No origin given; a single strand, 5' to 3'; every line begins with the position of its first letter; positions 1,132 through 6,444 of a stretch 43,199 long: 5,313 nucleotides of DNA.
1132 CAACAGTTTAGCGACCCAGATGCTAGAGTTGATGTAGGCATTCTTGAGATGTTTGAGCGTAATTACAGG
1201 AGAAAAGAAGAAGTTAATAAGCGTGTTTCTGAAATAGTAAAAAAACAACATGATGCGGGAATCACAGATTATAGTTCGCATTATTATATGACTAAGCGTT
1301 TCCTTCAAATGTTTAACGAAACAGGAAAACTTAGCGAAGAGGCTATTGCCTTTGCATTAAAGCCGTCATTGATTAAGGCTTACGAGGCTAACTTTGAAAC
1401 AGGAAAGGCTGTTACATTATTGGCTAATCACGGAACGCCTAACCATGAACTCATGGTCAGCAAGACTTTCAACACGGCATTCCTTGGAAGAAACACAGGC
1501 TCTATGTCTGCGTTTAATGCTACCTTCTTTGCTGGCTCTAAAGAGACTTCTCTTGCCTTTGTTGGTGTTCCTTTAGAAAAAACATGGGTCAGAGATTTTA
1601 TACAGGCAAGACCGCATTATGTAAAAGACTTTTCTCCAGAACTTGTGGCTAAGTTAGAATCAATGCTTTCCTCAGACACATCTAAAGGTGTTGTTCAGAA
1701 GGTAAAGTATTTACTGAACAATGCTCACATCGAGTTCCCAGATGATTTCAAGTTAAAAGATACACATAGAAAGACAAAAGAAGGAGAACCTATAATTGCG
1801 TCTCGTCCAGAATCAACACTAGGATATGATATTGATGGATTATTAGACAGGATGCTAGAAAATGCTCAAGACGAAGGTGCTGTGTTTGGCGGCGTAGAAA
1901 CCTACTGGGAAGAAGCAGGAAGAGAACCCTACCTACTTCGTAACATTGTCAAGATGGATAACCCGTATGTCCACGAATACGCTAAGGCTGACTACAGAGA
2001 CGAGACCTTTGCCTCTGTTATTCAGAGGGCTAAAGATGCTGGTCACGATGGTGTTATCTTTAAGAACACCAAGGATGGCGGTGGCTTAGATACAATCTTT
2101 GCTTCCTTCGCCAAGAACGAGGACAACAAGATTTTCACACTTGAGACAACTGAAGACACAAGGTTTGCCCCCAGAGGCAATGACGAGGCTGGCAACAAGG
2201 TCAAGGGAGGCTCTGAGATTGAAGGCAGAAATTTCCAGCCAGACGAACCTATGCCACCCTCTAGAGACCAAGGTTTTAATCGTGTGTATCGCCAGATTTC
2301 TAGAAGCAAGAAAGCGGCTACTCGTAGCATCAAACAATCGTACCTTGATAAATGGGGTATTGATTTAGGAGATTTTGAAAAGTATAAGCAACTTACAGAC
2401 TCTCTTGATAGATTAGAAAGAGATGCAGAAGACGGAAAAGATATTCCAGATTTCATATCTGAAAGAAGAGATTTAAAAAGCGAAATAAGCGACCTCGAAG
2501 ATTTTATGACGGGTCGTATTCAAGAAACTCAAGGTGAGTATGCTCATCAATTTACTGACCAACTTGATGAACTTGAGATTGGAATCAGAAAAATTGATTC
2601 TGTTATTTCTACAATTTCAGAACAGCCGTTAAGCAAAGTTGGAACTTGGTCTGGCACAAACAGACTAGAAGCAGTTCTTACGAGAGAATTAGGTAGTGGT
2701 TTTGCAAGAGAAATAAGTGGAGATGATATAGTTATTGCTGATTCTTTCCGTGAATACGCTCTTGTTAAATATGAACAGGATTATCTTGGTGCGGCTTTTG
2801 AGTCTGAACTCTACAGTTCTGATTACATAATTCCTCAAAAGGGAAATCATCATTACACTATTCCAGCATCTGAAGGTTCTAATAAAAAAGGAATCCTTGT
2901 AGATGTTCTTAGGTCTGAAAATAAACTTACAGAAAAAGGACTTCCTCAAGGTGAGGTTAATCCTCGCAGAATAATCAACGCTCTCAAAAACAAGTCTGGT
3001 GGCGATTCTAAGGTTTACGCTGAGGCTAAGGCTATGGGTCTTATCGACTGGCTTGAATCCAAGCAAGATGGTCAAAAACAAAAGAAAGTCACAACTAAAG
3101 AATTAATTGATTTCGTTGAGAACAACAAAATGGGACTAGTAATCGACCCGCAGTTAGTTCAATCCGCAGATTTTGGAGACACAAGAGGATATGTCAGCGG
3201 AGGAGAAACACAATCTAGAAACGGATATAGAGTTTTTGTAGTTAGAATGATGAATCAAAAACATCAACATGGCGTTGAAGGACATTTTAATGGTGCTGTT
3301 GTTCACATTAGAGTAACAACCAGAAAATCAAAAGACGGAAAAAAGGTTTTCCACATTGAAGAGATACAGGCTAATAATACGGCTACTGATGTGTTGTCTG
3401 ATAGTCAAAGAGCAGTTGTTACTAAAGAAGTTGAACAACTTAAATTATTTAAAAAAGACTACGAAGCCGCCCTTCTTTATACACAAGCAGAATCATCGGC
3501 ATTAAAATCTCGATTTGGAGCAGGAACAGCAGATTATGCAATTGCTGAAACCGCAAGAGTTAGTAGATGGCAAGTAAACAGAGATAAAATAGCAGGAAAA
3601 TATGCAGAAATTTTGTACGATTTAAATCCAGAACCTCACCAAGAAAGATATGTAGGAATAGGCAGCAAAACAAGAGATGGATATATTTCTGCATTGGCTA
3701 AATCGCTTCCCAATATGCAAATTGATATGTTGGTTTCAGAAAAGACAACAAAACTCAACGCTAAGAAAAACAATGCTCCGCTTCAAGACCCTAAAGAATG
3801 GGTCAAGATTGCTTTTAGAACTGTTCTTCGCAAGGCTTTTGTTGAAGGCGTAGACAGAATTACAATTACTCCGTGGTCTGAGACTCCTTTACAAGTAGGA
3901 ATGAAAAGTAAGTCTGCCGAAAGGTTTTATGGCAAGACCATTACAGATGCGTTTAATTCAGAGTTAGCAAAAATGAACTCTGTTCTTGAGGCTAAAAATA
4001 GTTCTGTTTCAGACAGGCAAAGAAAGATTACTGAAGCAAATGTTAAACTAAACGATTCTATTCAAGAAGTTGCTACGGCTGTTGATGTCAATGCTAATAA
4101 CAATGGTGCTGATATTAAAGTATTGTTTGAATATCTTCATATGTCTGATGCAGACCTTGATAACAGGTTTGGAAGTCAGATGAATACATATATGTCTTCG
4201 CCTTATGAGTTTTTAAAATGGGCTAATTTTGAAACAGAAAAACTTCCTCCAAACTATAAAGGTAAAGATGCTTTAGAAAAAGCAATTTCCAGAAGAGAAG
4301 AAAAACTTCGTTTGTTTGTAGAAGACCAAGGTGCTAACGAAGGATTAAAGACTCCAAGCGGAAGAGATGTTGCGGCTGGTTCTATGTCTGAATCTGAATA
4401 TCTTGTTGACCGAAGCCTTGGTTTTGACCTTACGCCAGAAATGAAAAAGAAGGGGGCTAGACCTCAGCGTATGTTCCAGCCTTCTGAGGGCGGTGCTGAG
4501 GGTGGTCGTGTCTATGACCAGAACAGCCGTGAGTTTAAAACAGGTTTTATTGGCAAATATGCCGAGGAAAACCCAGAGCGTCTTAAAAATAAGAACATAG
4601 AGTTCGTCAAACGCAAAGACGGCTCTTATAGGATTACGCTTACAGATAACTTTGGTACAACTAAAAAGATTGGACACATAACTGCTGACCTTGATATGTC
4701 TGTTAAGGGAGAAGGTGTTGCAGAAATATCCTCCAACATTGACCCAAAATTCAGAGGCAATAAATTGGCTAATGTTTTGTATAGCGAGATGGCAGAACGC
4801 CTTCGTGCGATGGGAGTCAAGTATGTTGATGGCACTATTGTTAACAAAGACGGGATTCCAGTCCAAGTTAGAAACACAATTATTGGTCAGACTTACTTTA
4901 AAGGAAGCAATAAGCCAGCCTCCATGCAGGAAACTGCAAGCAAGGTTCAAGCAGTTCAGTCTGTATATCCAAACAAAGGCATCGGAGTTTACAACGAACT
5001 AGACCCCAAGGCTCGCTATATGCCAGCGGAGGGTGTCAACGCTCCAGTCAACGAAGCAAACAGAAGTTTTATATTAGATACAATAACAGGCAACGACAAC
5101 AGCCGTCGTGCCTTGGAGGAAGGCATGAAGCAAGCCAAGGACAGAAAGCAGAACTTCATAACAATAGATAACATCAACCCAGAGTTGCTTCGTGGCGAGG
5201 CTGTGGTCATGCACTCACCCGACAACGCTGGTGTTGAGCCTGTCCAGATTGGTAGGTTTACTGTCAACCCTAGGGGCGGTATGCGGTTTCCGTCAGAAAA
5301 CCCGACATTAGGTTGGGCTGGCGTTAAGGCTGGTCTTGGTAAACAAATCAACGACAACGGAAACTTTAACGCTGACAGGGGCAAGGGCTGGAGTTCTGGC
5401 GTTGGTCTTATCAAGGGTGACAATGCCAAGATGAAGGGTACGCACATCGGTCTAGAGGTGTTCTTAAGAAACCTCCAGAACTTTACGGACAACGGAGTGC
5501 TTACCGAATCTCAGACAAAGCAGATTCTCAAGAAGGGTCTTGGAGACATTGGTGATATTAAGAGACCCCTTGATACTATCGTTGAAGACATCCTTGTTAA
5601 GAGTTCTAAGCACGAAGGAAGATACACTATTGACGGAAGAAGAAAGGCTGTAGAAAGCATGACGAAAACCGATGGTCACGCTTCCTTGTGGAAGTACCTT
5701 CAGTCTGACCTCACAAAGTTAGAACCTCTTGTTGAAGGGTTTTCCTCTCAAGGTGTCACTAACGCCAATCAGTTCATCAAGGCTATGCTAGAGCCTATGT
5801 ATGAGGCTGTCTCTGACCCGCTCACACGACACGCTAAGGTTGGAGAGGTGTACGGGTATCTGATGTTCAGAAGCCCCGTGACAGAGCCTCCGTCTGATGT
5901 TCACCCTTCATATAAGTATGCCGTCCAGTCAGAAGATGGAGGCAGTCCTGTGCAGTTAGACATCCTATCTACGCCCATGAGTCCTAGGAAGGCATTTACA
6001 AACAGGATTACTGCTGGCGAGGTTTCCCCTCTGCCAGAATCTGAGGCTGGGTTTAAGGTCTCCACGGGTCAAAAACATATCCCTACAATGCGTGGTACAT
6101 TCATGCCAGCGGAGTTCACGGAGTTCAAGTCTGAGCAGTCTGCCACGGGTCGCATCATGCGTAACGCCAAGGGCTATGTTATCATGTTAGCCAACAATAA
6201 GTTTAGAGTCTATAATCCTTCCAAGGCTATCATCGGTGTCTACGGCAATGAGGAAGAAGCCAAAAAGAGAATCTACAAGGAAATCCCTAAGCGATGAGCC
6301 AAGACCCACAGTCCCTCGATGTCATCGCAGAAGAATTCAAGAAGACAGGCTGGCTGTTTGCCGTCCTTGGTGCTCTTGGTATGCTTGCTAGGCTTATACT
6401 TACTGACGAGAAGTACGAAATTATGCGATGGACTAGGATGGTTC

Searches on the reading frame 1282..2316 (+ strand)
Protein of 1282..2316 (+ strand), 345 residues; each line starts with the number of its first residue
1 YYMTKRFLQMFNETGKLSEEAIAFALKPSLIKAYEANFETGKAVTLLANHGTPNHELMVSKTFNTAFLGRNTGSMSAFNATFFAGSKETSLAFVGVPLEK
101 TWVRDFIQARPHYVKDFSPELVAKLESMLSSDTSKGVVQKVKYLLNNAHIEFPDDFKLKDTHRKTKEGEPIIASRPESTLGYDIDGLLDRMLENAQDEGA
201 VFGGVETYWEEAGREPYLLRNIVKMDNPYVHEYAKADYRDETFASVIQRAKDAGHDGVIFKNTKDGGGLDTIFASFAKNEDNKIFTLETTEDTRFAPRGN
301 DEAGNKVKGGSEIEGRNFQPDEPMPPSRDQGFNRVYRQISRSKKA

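Call 46: search_solved_structures(query=A4, max_evalue=10, show_alignments=1)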
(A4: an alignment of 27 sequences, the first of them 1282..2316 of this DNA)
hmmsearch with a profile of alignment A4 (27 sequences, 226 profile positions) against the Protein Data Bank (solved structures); distinct sequences matched with E-value up to 10: 9.
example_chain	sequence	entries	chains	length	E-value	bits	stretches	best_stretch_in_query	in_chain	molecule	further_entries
3ki0_A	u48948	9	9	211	0.035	16.7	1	28-94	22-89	Cholix toxin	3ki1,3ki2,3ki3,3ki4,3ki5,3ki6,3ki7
2q6m_A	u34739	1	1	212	0.035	16.7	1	28-94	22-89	Cholix toxin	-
3ess_A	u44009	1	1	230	0.037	16.6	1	25-94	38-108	Cholix toxin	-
2q5t_A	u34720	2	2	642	0.2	14.3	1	23-94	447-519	Cholix toxin | exotoxin A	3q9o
7vpt_A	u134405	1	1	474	0.61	12.6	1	167-207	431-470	C. glabrata importin alpha ARM domain - Upc2 NLS fusion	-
1w8s_A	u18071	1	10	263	0.64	12.6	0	124-148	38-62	FRUCTOSE-BISPHOSPHATE ALDOLASE CLASS I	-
5ulb_A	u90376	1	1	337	1.3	11.5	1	124-177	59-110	Putative sugar ABC transporter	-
1ojx_A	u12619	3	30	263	1.5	11.4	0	124-148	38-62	FRUCTOSE-BISPHOSPHATE ALDOLASE CLASS I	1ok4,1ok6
2yce_A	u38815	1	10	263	1.8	11.1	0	124-148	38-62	FRUCTOSE-BISPHOSPHATE ALDOLASE CLASS 1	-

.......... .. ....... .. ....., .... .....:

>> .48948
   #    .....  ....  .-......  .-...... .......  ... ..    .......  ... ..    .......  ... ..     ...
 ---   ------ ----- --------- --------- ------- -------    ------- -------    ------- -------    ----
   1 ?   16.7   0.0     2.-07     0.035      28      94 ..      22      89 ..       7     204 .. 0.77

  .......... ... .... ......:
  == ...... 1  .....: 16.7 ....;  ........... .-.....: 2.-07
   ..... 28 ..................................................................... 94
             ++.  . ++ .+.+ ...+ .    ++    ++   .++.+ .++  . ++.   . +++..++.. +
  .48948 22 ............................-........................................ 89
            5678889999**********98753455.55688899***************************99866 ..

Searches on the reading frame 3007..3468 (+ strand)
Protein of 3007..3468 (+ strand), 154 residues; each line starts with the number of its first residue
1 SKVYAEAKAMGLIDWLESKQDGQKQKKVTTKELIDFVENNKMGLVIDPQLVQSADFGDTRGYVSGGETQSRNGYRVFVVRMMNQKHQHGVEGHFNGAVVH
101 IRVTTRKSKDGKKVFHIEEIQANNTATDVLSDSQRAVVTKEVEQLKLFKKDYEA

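Call 58: search_solved_structures(query=A5, max_evalue=10, show_alignments=1)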
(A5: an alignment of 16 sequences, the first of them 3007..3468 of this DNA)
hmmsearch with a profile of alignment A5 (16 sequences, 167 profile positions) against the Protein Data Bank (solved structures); distinct sequences matched with E-value up to 10: 0.

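Call 84: find_homologous_proteins(query=A5, max_evalue=0.001)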
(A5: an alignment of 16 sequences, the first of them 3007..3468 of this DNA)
Query A5 (16 sequences): 4585 candidates shared short words with the query, none scored E <= 0.001.

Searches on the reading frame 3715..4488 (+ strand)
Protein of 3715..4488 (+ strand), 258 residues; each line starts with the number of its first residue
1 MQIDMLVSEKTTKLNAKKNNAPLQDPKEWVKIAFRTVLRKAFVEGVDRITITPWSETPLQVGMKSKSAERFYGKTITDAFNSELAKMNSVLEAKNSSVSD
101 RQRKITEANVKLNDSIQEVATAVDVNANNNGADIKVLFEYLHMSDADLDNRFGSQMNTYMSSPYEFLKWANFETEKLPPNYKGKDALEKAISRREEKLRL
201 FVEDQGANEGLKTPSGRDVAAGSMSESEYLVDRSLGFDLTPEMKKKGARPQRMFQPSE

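Call 59: search_solved_structures(query=A6, max_evalue=10, show_alignments=1)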
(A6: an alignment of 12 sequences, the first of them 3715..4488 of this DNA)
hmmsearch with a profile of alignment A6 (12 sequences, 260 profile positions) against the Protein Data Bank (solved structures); distinct sequences matched with E-value up to 10: 7.
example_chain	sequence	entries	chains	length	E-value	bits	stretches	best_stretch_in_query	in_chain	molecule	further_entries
7zy7_A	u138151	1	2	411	1.7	11.4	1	143-206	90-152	Phosphoglycerate kinase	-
5cwc_A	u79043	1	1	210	3.3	10.5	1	120-185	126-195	Designed helical repeat protein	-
3etz_A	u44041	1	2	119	4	10.2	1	98-148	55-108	Adhesin A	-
3j3s_A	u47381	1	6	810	7.6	9.3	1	159-232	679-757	Negative regulator of genetic competence ClpC/MecB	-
3j3r_A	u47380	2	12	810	7.7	9.2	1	159-232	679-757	Negative regulator of genetic competence ClpC/MecB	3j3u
3j3t_A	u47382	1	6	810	7.9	9.2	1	159-232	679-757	Negative regulator of genetic competence ClpC/MecB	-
7abr_A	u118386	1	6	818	7.9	9.2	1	159-232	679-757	Negative regulator of genetic competence ClpC/MecB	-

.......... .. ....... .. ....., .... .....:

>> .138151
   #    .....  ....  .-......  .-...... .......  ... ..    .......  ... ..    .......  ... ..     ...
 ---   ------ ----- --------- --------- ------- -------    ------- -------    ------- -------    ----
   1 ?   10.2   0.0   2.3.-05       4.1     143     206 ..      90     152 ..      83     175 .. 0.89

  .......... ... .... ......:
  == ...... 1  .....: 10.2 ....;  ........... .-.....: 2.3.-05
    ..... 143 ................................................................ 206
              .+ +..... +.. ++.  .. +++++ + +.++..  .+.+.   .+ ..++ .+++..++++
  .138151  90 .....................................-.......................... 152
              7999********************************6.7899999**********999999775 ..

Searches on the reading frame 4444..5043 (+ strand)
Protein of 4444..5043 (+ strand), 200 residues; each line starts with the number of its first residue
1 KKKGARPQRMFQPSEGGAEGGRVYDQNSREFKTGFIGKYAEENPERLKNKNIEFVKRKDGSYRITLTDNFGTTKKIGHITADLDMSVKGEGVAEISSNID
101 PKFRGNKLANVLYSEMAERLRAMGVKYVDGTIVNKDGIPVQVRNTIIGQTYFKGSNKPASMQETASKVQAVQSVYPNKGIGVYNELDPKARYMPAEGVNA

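Call 75: search_solved_structures(query=A11, max_evalue=1, show_alignments=1)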
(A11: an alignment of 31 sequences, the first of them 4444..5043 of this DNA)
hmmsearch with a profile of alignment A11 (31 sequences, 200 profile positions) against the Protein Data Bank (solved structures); distinct sequences matched with E-value up to 1: 11.
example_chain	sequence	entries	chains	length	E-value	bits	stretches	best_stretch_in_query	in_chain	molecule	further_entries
5i0c_A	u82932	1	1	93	0.031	17.1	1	67-122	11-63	Uncharacterized protein YjdJ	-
4jxq_A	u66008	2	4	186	0.065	16.1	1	47-131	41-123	Acetyltransferase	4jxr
2bl1_A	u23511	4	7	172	0.1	15.5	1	94-130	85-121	PUTATIVE PHOSPHINOTHRICIN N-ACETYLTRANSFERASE PA4866 | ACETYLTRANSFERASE PA4866 FROM P. AERUGINOSA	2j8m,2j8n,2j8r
1yvo_A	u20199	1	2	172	0.1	15.5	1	94-130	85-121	conserved hypothetical protein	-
3fb3_A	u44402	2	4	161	0.16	14.8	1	79-128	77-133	N-acetyltransferase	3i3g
1on0_A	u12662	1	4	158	0.31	13.9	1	90-138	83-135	YycN protein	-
1ufh_A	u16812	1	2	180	0.41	13.5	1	90-136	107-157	YYCN protein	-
4my0_A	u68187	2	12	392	0.75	12.7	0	94-125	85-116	GCN5-related N-acetyltransferase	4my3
5dwm_A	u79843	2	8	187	0.83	12.5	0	94-134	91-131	Phosphinothricin N-acetyltransferase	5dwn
7dai_A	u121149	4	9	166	0.88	12.4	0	61-113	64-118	Serotonin N-acetyltransferase 1, chloroplastic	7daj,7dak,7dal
6k5m_A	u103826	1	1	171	0.94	12.3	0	61-113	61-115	Serotonin N-acetyltransferase 1, chloroplastic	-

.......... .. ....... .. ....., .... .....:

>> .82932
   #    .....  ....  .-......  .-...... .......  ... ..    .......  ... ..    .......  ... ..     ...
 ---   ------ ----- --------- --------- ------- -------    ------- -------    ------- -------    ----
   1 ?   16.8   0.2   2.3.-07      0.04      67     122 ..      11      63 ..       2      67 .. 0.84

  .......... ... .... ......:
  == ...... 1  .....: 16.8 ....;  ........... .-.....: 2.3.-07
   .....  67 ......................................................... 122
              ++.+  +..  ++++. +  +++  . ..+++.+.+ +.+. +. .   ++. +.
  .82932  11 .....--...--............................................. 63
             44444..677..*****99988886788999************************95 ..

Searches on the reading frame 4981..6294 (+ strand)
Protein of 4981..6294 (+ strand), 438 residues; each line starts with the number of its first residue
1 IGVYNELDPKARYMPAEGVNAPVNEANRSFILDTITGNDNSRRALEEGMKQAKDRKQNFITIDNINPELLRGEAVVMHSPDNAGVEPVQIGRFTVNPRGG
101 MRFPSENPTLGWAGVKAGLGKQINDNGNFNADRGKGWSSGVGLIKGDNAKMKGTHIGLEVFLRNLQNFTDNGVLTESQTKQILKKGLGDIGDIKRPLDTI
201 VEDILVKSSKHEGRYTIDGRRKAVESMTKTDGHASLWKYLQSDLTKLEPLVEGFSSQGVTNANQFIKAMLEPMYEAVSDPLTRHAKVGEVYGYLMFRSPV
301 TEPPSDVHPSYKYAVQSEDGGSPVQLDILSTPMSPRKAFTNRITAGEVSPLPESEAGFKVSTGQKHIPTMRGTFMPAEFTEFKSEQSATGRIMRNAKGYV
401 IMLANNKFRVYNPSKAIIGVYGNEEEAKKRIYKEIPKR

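Call 69: predict_structure(alignment_id=A10)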
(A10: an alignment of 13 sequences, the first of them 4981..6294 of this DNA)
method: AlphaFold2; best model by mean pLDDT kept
length: 438 residues; sequences in the alignment: 13
mean_pLDDT: 80.4   pTM: 0.72
mean pLDDT of the five models: 80.4, 78.4, 78.3, 78.1, 76.3
residues with pLDDT >= 90: 144; 70-90: 209; 50-70: 40; < 50: 45
segments of 3 or more residues with pLDDT < 50: 1-20, 356-378
pLDDT, mean of each block of 10 residues (from residue 1): 32 39 82 89 92 89 73 77 78 88 84 83 89 86 84 91 97 96 92 94 92 84 87 79 92 90 88 88 85 91 87 87 89 75 66 51 38 47 76 83 88 86 89 64
secondary structure, 60 per line:
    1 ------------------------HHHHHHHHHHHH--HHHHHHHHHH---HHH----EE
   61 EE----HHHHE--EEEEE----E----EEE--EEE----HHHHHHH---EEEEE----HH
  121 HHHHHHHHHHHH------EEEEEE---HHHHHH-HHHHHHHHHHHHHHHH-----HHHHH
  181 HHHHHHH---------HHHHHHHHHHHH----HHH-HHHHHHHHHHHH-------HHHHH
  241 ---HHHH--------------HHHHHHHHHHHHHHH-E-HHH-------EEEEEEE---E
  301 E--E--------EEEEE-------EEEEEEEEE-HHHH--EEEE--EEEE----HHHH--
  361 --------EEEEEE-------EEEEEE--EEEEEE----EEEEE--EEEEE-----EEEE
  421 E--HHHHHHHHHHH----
elements in order: H25-36 H39-48 E59-62 H67-70 E74-78 E88-90 E93-95 H100-106 E110-114 H119-132 E139-144 H148-153 H155-170 H176-187 H197-208 H217-228 H236-240 H244-247 H262-276 E290-296 E313-317 E325-333 H335-338 E341-344 E347-350 H355-358 E369-374 E382-387 E390-395 E400-404 E407-411 E417-421 H424-434

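Call 72: fold_search(model_id=the predicted structure, library=pdb)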
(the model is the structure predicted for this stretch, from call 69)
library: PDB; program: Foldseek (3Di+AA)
matches with E <= 10: 376; with E <= 0.001: 0
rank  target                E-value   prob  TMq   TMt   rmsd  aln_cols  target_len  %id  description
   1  7z4b_EA               1.5e-01  0.06  0.09  0.12  75.4       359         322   11  Bacteriophage SU10 virion (C1) (released 2022-12-28)
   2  3p37_B                5.3e-01  0.04  0.06  0.11  17.6       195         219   11  Polo-like kinase I Polo-box domain in complex with FDPPLHSpTA phosphopeptide from PBIP1 (released 2011-04-27)
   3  4fh0_B                7.3e-01  0.28  0.13  0.40   5.6        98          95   13  Crystal Structure of Human BinCARD CARD, double mutant F16M/L66M SeMet form (released 2013-02-06)
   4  6v8q_B                7.7e-01  0.07  0.09  0.07  18.5       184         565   10  Structure of an inner membrane protein required for PhoPQ regulated increases in outer membrane cardiolipin (released 2020-03-18)
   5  6vc7_A                7.7e-01  0.04  0.10  0.12  22.3       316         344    9  Structure of the F349A mutant of the periplasmic domain of YejM from Salmonella typhimurium (released 2020-08-26)
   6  8xpg_B                8.1e-01  0.08  0.09  0.16  16.7       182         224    9  The Crystal Structure of polo box domain of Plk4 from Biortus. (released 2024-03-06)
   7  5i5d_B                8.1e-01  0.07  0.10  0.12  18.6       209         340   11  Salmonella global domain 245 (released 2017-04-19)
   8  4o6w_A                8.1e-01  0.04  0.07  0.12  17.0       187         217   10  Peptide-Based Inhibitors of Plk1 Polo-box Domain (released 2014-12-03)
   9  5dnj_A                8.6e-01  0.16  0.07  0.12  12.8        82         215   13  Mouse Polo-box domain and Peptide analog 702 (released 2016-02-24)
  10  6xlp_A                8.6e-01  0.04  0.10  0.08  22.8       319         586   12  Structure of the essential inner membrane lipopolysaccharide-PbgA complex (released 2020-08-26)
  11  5lhz_A                9.1e-01  0.28  0.07  0.29  11.7        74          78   16  PB3 Domain of Human PLK4 in Complex with Coiled-Coil Domain of STIL (released 2017-03-01)
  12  4yyp_A                1.0e+00  0.25  0.06  0.27  11.8        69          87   16  Crystal structure of human PLK4-PB3 in complex with STIL-CC (released 2015-07-29)
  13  3p2z_A                1.0e+00  0.20  0.07  0.12  10.6        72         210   11  Polo-like kinase I Polo-box domain in complex with PLHSpTA phosphopeptide from PBIP1 (released 2011-04-27)
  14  1q4k_A                1.1e+00  0.18  0.07  0.11  11.1        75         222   11  The polo-box domain of Plk1 in complex with a phospho-peptide (released 2003-11-11)
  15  5x3s_A                1.1e+00  0.18  0.07  0.11  10.7        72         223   12  Crystal structure of mouse Plk1-PBD in complex with phosphopeptide from HEF1 (799-809) (released 2017-12-20)
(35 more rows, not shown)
